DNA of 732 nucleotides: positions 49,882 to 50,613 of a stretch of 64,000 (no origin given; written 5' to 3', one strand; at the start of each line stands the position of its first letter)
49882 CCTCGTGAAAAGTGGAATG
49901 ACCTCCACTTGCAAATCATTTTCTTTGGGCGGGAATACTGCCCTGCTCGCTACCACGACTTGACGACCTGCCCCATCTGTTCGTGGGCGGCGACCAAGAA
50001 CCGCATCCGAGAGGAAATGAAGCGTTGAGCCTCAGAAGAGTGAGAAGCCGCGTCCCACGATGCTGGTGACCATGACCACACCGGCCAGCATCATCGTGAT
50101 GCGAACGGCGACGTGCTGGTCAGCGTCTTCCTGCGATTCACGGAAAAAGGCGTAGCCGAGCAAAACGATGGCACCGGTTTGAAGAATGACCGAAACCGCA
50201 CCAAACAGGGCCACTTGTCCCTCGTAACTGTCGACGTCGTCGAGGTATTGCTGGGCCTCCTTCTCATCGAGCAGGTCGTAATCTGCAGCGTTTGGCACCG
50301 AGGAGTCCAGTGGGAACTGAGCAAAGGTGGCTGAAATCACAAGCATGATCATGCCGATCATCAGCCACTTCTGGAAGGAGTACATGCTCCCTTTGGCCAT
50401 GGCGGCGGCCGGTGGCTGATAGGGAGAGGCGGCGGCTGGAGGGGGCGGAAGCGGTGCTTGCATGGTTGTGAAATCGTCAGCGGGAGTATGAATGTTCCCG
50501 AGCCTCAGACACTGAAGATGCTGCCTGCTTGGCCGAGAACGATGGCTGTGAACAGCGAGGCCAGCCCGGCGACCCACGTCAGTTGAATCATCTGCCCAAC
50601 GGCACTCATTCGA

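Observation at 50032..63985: Archaellum operon with a canonical flaB-F-G-H-I-J core but no recognisable FlaC/D/E or FlaX; four unassigned genes take their place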

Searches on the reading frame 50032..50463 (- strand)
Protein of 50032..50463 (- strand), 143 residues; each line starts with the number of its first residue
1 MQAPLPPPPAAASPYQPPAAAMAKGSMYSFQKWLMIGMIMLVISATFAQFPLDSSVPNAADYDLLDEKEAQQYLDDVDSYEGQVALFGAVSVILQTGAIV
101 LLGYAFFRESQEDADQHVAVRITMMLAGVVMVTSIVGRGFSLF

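Call 6: search_protein_families(library=ncbifam, max_evalue=0.1, proteins=[window:50032-50463:-])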
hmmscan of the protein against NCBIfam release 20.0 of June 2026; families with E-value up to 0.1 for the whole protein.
window:50032-50463:- (143 aa): 0 families

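Call 60: search_protein_families(library=pfam, max_evalue=1, proteins=[window:50032-50463:-])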
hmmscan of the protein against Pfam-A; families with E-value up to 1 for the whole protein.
window:50032-50463:- (143 aa): 3 families
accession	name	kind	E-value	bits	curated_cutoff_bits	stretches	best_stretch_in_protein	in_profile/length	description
PF02656.20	DUF202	-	0.0024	18.7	23.4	1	30-108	10-61/68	Domain of unknown function (DUF202)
PF05767.17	Pox_A14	-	0.066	13.8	27.7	0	30-60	11-40/93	Poxvirus virion envelope protein A14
PF16364.11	Antigen_C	-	0.26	12.1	29.5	1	50-102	28-82/172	Cell surface antigen C-terminus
